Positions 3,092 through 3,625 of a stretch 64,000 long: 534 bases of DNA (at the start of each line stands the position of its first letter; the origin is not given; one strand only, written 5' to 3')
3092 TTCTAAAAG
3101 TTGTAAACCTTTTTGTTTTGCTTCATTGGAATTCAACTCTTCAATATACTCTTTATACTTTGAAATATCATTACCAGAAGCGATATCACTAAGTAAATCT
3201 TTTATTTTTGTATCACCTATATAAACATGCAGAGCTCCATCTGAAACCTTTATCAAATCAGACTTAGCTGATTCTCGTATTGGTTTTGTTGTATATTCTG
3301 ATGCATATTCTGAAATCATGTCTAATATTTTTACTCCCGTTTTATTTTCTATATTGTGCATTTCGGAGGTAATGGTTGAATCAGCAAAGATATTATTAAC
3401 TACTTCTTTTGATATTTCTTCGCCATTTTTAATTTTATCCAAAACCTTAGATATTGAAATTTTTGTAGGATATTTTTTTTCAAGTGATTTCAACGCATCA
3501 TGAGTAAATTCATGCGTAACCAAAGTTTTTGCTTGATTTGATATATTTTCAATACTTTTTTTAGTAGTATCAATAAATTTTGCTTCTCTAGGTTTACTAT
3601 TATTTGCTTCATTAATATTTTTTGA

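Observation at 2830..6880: The C-terminal ~1350 aa of the giant protein is an irregular array of at least 9 copies of an unrecognised module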

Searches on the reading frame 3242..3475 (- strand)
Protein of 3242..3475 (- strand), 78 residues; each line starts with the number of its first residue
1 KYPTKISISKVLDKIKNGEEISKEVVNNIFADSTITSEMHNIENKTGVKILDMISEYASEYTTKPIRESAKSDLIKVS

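Call 31: search_protein_representatives(alignment_id=A1)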
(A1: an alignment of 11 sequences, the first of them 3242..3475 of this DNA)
Query: 11 sequences, 78 profile positions. Proteins with E-value up to 0.001 (for the whole library): 7; up to 1e-10: 4; up to 1e-30: 4. The best 7 are listed.
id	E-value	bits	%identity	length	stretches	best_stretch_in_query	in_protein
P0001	1.3e-162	544.2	-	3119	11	1-78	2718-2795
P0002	1.5e-107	367.8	-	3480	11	3-77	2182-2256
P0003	5.3e-45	167.3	-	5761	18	6-73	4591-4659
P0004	9.7e-44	163.3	-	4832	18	8-69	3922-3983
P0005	5.3e-09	52.0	-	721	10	7-23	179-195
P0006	2.4e-05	40.3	-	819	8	10-57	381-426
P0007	3.1e-04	36.7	-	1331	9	37-77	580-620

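Call 34: predict_structure(alignment_id=A1)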
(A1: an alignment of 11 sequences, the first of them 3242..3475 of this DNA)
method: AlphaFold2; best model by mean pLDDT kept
length: 78 residues; sequences in the alignment: 11
mean_pLDDT: 76.8   pTM: 0.59
mean pLDDT of the five models: 76.8, 76.7, 75.7, 75.3, 74.0
residues with pLDDT >= 90: 27; 70-90: 28; 50-70: 8; < 50: 15
segments of 3 or more residues with pLDDT < 50: 64-78
pLDDT, mean of each block of 10 residues (from residue 1): 71 89 88 91 94 87 47 39
secondary structure, 60 per line:
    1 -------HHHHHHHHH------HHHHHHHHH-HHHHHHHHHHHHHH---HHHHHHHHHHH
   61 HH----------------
elements in order: H8-16 H23-31 H33-46 H50-62

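Call 39: search_protein_families(library=pfam, proteins=[P0004, P0002], max_evalue=0.01)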
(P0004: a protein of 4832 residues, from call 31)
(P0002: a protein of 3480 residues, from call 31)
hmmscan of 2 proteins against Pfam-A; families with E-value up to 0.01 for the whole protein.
P0004 (4832 aa): 0 families

P0002 (3480 aa): 2 families
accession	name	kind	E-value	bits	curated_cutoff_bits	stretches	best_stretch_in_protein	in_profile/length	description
PF06785.16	UPF0242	-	0.0014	19.2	33.5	1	1630-1722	80-171/194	Uncharacterised protein family (UPF0242) N-terminus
PF04513.17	Baculo_PEP_C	-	0.0063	17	38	1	1661-1742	23-101/140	Baculovirus polyhedron envelope protein, PEP, C terminus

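Call 40: fold_search(model_id=the predicted structure, library=pdb)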
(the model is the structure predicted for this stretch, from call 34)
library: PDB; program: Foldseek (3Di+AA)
matches with E <= 10: 61; with E <= 0.001: 0
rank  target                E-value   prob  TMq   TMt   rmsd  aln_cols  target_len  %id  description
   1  3bx2_B                1.6e+00  0.11  0.30  0.11   9.4        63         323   21  Puf4 RNA binding domain bound to HO endonuclease RNA 3' UTR recognition sequence (released 2008-03-11)
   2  7z1z_Q                1.7e+00  0.07  0.22  0.22  10.1        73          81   10  MVV strand transfer complex (STC) intasome in complex with LEDGF/p75 at 3.5 A resolution (released 2022-05-11)
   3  3bx2_A                1.8e+00  0.10  0.31  0.11  10.0        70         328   20  Puf4 RNA binding domain bound to HO endonuclease RNA 3' UTR recognition sequence (released 2008-03-11)
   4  3bwt                  2.7e+00  0.09  0.31  0.11   9.6        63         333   19  Crystal structure of the RNA binding domain of Puf4 from Saccharomyces cerevisiae (released 2008-03-11)
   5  7vk4_A                2.9e+00  0.08  0.25  0.09  10.3        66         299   14  Crystal Structure of SARS-CoV-2 Mpro at 2.10 A resolution-3 (released 2022-01-26)
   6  2dn0_MODEL_1_A        3.0e+00  0.09  0.31  0.31  11.3        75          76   11  Solution structure of the second homeobox domain of human zinc fingers and homeoboxes protein 3 (released 2006-10-24)
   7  9jgy                  3.5e+00  0.07  0.25  0.09   9.7        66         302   14  Crystal structure of SARS-Cov-2 main protease E166R mutant in complex with Ibuzatrelvir (released 2026-03-11)
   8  3bx3_A                3.9e+00  0.10  0.34  0.11   9.4        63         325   19  Puf4 T650C/C724R Mutant bound to Cox17 RNA 3' UTR recognition sequence (released 2008-03-11)
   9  1u9p                  3.9e+00  0.08  0.28  0.24   9.8        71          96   17  Permuted single-chain Arc (released 2005-02-15)
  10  3n9m_A                4.2e+00  0.07  0.29  0.08   6.9        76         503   16  ceKDM7A from C.elegans, alone (released 2010-06-30)
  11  7dpp                  4.5e+00  0.06  0.25  0.09  10.1        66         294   14  SARS-CoV-2 3CL protease (3CLpro) in complex with myricetin (released 2021-05-12)
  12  4ihl_B                4.8e+00  0.04  0.24  0.10  13.3        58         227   24  Human 14-3-3 isoform zeta in complex with a diphoyphorylated C-RAF peptide and Cotylenin A (released 2013-09-25)
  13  9cf9_B                5.1e+00  0.06  0.25  0.09  10.1        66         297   14  SARS-CoV-2 3CL Protease complexed with covalent inhibitor BC787 (released 2025-01-15)
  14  8u3o_B                5.1e+00  0.06  0.25  0.09  10.2        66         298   14  SARS-CoV-2 Main Protease A173V in complex with CDD-1819 (released 2024-09-18)
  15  9bo1_A                5.1e+00  0.06  0.25  0.09  10.1        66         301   14  Crystal Structure of T190I SARS-CoV-2 Main Protease in Complex with Compound Mpro61 (released 2025-02-12)
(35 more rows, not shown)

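Call 41: find_encoding_contigs(protein=P0002, flank=10000, max_places=4)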
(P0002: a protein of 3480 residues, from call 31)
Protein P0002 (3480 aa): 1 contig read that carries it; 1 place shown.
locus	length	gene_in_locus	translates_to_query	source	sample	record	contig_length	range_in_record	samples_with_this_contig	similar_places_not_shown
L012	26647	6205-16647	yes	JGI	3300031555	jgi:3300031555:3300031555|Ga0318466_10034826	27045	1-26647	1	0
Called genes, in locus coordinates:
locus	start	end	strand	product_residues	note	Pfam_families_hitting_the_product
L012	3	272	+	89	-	?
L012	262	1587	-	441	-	PF00919:UPF0004, PF04055:Radical_SAM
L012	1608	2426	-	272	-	PF01381:HTH_3, PF12844:HTH_19 (weak), PF13443:HTH_26, PF13560:HTH_31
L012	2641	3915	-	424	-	PF00324:AA_permease, PF13520:AA_permease_2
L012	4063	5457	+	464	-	-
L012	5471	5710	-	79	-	-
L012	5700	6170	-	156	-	PF00011:HSP20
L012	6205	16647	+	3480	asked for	-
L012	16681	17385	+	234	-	PF18912:DZR_2, PF00156:Pribosyltran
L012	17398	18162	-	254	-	PF01678:DAP_epimerase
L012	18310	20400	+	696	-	-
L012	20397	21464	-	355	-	PF01501:Glyco_transf_8, PF18404:Glyco_transf_24 (weak)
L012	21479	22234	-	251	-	PF00106:adh_short, PF08659:KR, PF23441:SDR (weak), PF13561:adh_short_C2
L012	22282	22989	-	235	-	PF13353:Fer4_12, PF04055:Radical_SAM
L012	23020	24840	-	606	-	PF07244:POTRA (faint), PF01103:Omp85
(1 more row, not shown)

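Call 42: find_encoding_contigs(protein=P0003, flank=10000, max_places=4)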
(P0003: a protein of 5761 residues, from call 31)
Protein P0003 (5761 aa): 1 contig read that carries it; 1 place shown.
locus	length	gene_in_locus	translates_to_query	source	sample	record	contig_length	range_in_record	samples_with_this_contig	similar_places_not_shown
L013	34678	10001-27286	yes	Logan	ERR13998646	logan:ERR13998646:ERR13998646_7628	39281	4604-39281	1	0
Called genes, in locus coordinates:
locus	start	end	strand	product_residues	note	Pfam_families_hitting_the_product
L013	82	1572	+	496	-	PF19577:DcaP (weak)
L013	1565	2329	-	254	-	PF04664:OGFr_N (weak)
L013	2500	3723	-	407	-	PF05977:MFS_3 (faint), PF12832:MFS_1_like (faint), PF00083:Sugar_tr (weak), PF07690:MFS_1, PF00083:Sugar_tr, PF07690:MFS_1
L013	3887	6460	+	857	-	PF01411:tRNA-synt_2c, PF07973:tRNA_SAD, PF02272:DHHA1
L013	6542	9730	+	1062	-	-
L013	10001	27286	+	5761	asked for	-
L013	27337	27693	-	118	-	PF01245:Ribosomal_L19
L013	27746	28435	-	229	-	PF01746:tRNA_m1G_MT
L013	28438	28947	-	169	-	PF01782:RimM (weak), PF24986:PRC_RimM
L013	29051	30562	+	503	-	PF03219:TLC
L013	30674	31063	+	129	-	PF17209:Hfq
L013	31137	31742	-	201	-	PF01713:Smr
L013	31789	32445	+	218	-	PF03330:DPBB_1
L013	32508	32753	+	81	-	PF14573:PP-binding_2 (weak), PF00550:PP-binding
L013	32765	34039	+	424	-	PF00109:ketoacyl-synt, PF02801:Ketoacyl-synt_C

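Call 43: find_encoding_contigs(protein=P0004, flank=10000, max_places=4)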
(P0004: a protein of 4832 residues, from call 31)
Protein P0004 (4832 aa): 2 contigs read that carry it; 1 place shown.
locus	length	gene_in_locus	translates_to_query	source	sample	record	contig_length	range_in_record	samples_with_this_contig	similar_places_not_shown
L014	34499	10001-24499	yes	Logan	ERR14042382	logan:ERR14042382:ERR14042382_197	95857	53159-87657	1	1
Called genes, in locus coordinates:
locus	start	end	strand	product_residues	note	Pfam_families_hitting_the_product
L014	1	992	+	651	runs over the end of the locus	PF16177:ACAS_N (weak), PF00501:AMP-binding, PF13193:AMP-binding_C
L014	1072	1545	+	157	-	-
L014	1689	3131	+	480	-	PF19577:DcaP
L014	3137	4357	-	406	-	PF05977:MFS_3 (faint), PF07690:MFS_1, PF12832:MFS_1_like (weak), PF00083:Sugar_tr, PF07690:MFS_1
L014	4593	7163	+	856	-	PF01411:tRNA-synt_2c, PF07973:tRNA_SAD, PF02272:DHHA1 (weak)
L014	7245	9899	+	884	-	-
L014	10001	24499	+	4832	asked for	-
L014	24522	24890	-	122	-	PF01245:Ribosomal_L19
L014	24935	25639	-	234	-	PF01746:tRNA_m1G_MT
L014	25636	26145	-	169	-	PF01782:RimM, PF24986:PRC_RimM (weak)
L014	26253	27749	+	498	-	PF03219:TLC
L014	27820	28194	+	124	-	PF17209:Hfq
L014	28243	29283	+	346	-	PF18025:FucT_N, PF00852:Glyco_transf_10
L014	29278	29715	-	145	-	PF01713:Smr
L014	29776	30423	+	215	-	PF03330:DPBB_1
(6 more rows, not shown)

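Call 68: fold_search(model_id=the predicted structure, library=viral)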
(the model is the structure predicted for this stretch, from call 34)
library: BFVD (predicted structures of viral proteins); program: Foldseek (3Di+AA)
matches with E <= 10: 125; with E <= 0.001: 0
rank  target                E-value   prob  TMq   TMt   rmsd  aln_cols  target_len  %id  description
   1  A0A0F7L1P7            1.0e+00  0.08  0.20  0.13  10.8        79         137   18  Uncharacterized protein [uncultured marine virus]
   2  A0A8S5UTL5            1.5e+00  0.18  0.32  0.23   7.3        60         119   18  Transcriptional repressor [Myoviridae sp. ctYA416]
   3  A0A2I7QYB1            1.5e+00  0.14  0.32  0.36   5.8        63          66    8  (no name in the UniProt tables at hand)
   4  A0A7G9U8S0            1.7e+00  0.11  0.30  0.24   9.1        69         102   16  ORF97 [Pieris brassicae granulosis virus]
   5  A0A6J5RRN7            1.7e+00  0.06  0.24  0.19  14.1       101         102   13  Uncharacterized protein [uncultured Caudovirales phage]
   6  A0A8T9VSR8            2.2e+00  0.14  0.33  0.19  10.8        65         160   14  (no name in the UniProt tables at hand)
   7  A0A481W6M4            2.2e+00  0.10  0.24  0.25  10.1        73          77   12  Uncharacterized protein [Pseudomonas phage Psa21]
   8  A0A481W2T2            2.5e+00  0.13  0.30  0.33   4.8        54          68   15  (no name in the UniProt tables at hand)
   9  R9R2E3                2.5e+00  0.07  0.25  0.26   7.9        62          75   13  Middle expressed protein 1 [Lactococcus lactis phage P475]
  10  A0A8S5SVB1            2.7e+00  0.10  0.28  0.08   4.9        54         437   13  Uncharacterized protein [Siphoviridae sp. ctqPo10]
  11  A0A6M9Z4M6            2.9e+00  0.14  0.33  0.22   9.0        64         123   12  (no name in the UniProt tables at hand)
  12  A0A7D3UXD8            2.9e+00  0.13  0.34  0.31   4.9        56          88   18  (no name in the UniProt tables at hand)
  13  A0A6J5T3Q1            3.0e+00  0.06  0.23  0.13  19.3        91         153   12  Uncharacterized protein [uncultured Caudovirales phage]
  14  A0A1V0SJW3            3.2e+00  0.08  0.34  0.26   9.9        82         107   12  Uncharacterized protein [Klosneuvirus KNV1]
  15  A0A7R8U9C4            3.2e+00  0.08  0.31  0.13   9.0        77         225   17  Hemagglutinin glycoprotein (Fragment) [Morbillivirus ceti]
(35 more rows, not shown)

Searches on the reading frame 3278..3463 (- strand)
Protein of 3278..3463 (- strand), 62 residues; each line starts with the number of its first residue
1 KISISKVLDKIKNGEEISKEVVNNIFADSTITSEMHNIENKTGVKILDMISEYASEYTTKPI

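Call 51: search_solved_structures(query=A4, max_evalue=10, show_alignments=2)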
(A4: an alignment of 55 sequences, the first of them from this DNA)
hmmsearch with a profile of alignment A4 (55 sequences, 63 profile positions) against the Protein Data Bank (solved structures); distinct sequences matched with E-value up to 10: 30.
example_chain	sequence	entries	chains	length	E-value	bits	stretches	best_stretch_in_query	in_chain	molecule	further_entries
7bqq_A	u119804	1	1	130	0.011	19.1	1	8-53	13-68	Gogy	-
7mcd_A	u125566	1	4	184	0.098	16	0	33-62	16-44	AI-designed TIM-barrel F15C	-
3ii6_X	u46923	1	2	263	0.1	15.9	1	4-28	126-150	DNA ligase 4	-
6vj2_A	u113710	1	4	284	0.13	15.7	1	22-51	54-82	Foldase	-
9s0l_A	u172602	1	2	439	0.23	14.9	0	27-51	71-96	Sugar ABC transporter, sugar-binding protein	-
1m8q_C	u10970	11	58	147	0.38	14.1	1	14-36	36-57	Skeletal muscle Myosin II Essential Light Chain | SKELETAL MUSCLE MYOSIN II ESSENTIAL; LIGHT CHAIN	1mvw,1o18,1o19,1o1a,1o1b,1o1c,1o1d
2mys_C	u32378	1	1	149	0.4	14.1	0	14-36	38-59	MYOSIN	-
2x06_A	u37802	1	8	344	0.5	13.8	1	3-51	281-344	L-SULFOLACTATE DEHYDROGENASE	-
7lsy_X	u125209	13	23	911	0.64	13.4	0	4-28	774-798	DNA ligase 4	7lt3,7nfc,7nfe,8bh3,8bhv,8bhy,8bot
9cq3_F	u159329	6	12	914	0.65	13.4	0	4-28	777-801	DNA ligase 4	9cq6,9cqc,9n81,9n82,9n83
7roa_A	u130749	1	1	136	0.69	13.3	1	17-48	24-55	EntV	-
2m7l_A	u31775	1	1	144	0.75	13.2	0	4-24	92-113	Calponin homology domain protein, putative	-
8yht_B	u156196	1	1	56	0.97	12.9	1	21-41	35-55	minibinder 7.7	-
9v21_sn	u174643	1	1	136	1.1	12.7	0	27-48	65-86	40S ribosomal protein S12, putative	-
2w4a_C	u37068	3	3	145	1.1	12.7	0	14-35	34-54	MYOSIN LIGHT CHAIN 3, SKELETAL MUSCLE ISOFORM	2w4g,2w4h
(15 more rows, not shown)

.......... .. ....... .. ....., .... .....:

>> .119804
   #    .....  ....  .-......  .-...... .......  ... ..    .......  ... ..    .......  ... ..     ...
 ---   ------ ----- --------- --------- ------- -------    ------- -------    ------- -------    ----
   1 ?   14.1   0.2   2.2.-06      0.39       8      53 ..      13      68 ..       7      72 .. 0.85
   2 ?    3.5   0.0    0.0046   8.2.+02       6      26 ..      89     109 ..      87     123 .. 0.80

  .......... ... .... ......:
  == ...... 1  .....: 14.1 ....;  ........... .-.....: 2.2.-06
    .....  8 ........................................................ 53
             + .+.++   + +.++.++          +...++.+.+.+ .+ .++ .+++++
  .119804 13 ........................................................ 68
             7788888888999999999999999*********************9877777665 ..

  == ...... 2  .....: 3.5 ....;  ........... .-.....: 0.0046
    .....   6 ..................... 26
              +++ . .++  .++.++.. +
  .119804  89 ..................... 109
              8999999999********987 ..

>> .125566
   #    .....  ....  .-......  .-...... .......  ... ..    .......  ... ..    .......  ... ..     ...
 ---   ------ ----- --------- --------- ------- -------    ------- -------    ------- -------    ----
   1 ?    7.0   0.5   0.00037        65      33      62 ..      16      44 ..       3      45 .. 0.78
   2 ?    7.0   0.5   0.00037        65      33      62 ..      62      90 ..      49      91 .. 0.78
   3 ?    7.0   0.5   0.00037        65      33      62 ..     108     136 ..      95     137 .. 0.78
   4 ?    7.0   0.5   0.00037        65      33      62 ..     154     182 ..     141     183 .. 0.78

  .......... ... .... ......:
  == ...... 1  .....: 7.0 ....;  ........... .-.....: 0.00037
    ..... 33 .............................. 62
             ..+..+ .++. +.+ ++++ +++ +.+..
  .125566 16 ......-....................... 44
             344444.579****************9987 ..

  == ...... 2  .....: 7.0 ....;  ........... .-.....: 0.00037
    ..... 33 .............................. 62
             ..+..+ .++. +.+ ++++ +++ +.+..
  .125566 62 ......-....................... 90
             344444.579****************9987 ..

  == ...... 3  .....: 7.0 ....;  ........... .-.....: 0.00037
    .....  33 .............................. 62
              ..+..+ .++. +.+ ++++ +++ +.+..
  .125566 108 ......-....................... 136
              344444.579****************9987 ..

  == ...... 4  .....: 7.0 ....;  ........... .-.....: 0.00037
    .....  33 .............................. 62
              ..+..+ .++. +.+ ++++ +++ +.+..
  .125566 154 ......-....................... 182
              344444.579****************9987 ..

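Call 52: search_protein_families(library=pfam, alignment_id=A4, max_evalue=1)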
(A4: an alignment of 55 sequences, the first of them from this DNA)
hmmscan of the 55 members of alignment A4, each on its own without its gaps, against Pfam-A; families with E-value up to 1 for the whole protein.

A. member 1, seq(62 aa): 1 family
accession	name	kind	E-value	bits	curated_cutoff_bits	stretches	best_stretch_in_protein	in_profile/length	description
PF10752.14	DUF2533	-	0.066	14.1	25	1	4-55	32-82/83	Protein of unknown function (DUF2533)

B. families by the number of members that match (of 55 scanned): 58 families (the first 25 are shown)
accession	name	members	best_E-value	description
PF22746.1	SHOCT-like_DUF2089-C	3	0.018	SHOCT-like domain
PF01206.22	TusA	3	0.036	Sulfurtransferase TusA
PF02885.22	Glycos_trans_3N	2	0.0012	Glycosyl transferase family, helical bundle domain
PF23617.1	EF-hand_15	2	0.0093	EF-hand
PF08766.16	DEK_C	2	0.043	DEK C terminal domain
PF20439.3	SpoIVA_C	2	0.067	Sporulation stage IV protein A, C-terminal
PF24210.1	T4_RIIA1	2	0.073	RIIA.1-like protein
PF17830.6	STI1-HOP_DP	1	0.0002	STI1/HOP, DP domain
PF23613.1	ELP3_N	1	0.00068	ELP3 N-terminal domain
PF19954.5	EAD10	1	0.0027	Effector-associated domain 10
PF08881.15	CVNH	1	0.008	CVNH domain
PF21977.1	DUF6926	1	0.013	Domain of unknown function (DUF6926)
PF25022.1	NPHP3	1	0.014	Nephrocystin-3 domain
PF15079.11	Tsc35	1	0.021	Testis-specific protein 35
PF07504.19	FTP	1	0.023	Fungalysin/Thermolysin Propeptide Motif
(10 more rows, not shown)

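Call 53: find_homologous_proteins(query=A4, max_evalue=0.001)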
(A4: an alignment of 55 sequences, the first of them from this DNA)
Query A4 (55 sequences): 178 candidates shared short words with the query, none scored E <= 0.001.
